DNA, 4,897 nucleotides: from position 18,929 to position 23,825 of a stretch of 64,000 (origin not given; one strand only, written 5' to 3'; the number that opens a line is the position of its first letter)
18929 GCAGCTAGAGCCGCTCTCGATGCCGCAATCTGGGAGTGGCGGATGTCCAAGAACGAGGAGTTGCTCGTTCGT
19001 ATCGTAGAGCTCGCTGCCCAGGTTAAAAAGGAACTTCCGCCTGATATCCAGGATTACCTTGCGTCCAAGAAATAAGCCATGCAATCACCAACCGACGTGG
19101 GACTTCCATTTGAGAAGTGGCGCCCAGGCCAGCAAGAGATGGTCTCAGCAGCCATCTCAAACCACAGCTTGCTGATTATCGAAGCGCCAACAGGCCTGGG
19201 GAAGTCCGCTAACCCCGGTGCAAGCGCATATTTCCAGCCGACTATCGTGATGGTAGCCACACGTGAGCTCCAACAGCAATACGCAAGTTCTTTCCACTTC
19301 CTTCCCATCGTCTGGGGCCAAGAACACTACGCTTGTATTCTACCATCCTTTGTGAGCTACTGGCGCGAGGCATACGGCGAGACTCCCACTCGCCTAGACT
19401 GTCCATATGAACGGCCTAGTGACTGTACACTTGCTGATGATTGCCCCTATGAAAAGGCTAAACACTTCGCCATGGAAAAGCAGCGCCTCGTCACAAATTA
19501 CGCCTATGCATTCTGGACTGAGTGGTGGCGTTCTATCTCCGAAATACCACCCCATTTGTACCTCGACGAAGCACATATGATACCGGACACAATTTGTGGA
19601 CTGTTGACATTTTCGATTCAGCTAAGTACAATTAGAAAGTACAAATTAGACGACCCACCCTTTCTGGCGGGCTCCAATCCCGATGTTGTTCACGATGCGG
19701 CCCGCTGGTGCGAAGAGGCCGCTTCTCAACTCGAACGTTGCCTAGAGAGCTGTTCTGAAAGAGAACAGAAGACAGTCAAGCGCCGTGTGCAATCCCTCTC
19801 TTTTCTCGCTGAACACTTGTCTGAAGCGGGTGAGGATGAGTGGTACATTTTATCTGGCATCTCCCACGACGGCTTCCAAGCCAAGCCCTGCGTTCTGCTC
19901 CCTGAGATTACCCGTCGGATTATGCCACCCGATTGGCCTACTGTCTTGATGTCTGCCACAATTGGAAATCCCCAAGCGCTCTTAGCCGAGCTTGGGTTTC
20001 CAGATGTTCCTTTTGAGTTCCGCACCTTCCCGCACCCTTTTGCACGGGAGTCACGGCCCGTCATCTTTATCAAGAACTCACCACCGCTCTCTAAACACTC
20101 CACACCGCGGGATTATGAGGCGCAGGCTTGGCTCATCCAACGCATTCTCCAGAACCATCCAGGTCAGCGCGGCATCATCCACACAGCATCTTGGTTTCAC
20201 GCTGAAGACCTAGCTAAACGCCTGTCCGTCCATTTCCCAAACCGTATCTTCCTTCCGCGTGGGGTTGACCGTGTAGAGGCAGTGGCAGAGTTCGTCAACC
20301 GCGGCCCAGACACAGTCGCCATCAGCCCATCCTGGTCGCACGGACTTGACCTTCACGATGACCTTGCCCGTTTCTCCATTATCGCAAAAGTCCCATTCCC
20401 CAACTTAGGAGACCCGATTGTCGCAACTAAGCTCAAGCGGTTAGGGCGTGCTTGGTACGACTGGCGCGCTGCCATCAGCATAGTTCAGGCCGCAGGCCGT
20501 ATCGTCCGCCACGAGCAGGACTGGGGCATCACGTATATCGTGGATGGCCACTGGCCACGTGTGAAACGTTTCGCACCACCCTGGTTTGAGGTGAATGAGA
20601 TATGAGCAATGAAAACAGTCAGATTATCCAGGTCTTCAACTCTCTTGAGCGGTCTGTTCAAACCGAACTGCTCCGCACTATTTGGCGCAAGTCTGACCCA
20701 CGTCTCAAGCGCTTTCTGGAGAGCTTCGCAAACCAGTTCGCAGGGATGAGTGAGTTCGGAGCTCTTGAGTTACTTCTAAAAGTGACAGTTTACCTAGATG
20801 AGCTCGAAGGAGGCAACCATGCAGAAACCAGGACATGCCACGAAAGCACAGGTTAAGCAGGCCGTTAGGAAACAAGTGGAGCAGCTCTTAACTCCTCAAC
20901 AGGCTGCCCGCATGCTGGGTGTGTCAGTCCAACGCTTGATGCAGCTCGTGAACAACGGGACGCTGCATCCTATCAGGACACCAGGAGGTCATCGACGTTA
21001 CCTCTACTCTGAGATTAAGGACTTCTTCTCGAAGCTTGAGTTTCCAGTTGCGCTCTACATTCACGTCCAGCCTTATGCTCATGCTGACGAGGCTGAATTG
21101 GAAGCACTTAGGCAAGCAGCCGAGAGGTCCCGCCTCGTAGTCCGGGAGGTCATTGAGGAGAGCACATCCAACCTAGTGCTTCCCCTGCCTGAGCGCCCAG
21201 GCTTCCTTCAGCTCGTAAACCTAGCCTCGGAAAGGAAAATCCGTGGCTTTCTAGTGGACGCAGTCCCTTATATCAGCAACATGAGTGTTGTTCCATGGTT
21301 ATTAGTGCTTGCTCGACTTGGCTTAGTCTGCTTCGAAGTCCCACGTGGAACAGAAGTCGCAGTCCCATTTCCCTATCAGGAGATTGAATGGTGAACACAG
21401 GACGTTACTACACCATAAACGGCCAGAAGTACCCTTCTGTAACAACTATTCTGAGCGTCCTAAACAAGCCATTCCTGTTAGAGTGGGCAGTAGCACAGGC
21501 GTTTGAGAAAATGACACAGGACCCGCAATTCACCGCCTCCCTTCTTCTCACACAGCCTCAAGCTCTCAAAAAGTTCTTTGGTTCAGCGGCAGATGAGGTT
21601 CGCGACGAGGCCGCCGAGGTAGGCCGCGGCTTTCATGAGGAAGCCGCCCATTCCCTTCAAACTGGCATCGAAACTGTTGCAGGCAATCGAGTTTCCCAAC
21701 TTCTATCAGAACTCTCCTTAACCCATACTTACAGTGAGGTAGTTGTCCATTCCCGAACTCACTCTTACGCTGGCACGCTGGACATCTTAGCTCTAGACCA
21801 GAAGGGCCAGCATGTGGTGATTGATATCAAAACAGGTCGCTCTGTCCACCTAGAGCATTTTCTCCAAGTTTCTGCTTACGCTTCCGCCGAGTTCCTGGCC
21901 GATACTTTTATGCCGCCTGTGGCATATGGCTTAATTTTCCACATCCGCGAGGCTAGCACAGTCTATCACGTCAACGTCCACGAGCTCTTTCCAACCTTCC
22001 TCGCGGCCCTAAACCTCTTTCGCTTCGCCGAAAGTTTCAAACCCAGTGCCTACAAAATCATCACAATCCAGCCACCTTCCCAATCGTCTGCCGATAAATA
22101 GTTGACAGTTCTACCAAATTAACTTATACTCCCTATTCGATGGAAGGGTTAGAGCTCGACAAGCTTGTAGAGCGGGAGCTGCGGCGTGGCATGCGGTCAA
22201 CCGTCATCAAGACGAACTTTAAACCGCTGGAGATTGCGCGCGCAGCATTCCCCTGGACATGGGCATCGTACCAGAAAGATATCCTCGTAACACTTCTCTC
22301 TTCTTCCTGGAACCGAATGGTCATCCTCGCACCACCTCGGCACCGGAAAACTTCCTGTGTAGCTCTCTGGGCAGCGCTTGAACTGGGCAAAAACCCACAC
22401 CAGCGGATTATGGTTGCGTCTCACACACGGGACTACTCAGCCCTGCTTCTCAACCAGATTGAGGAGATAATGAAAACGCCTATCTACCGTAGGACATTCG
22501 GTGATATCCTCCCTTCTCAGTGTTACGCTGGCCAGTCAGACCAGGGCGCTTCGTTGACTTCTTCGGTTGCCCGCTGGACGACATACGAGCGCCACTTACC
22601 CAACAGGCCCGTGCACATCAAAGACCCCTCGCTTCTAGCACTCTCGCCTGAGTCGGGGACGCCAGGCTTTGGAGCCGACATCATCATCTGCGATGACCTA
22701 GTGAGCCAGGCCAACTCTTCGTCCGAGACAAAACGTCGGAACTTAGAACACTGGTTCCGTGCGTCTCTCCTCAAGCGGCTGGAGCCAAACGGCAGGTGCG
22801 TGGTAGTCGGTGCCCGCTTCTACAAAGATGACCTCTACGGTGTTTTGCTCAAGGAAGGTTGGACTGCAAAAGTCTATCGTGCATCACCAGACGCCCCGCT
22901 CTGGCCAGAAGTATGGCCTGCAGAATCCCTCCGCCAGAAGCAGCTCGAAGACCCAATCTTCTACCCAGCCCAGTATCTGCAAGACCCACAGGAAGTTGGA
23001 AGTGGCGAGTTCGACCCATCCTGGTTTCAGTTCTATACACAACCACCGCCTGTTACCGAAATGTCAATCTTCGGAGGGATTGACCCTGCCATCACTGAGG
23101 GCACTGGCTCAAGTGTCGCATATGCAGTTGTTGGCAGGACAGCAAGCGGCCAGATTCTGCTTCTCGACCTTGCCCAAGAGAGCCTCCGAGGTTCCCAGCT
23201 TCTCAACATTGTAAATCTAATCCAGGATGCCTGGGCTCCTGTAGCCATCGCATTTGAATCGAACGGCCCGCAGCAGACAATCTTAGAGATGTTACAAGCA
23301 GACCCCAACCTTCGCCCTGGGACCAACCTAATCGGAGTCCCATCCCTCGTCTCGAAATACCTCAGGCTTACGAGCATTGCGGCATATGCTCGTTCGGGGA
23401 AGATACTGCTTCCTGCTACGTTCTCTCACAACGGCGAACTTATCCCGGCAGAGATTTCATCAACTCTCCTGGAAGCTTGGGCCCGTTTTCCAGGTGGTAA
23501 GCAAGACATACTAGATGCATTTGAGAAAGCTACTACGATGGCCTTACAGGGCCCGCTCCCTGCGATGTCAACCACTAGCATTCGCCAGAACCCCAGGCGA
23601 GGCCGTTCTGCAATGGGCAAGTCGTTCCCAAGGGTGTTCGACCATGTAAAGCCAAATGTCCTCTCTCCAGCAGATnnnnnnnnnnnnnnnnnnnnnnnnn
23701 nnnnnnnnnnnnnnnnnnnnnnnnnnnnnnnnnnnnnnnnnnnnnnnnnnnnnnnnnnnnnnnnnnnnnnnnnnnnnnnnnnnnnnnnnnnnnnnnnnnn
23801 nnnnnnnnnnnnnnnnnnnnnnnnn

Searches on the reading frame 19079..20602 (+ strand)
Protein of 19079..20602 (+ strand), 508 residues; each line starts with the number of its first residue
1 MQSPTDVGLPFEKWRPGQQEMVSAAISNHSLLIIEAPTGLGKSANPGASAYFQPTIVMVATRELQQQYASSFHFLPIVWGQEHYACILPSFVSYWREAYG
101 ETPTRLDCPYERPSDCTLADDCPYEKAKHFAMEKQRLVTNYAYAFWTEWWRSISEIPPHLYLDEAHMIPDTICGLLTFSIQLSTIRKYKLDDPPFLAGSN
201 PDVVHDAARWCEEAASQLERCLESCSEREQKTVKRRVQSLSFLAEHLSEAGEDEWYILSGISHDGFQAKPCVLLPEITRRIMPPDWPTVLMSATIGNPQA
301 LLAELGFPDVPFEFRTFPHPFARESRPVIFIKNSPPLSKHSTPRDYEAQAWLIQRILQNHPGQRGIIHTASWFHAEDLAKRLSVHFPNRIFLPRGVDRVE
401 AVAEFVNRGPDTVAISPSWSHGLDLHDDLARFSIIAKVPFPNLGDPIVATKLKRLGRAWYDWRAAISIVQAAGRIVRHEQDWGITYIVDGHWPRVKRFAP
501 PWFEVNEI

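Call 63: find_related_loci(query=window:19079-20602:+, collection=viral_contigs, flank=10000)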
Query window:19079-20602:+ (508 aa) in viral_contigs; peptide patterns used: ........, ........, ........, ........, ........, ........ (x = any residue, [..] = any of these).
No stretch of DNA in the collection matches any of the patterns.

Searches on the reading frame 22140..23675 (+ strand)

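Call 36: search_protein_families(library=phrogs, proteins=[window:22140-23675:+], max_evalue=0.001)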
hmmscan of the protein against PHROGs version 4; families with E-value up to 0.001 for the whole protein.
window:22140-23675:+ (512 aa): 5 families
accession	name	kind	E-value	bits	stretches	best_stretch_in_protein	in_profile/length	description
phrog_38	-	head and packaging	5.3e-71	241.3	1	42-484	291-721/760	terminase large subunit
phrog_4758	-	head and packaging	1.1e-21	78.3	1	46-242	46-223/243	terminase large subunit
phrog_30251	-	head and packaging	2.4e-10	40.3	1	58-237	56-222/799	terminase large subunit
phrog_17672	-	head and packaging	2.6e-10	40.8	1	44-246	53-237/395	terminase large subunit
phrog_5573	-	head and packaging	1.4e-07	32.2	1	253-430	26-200/250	terminase large subunit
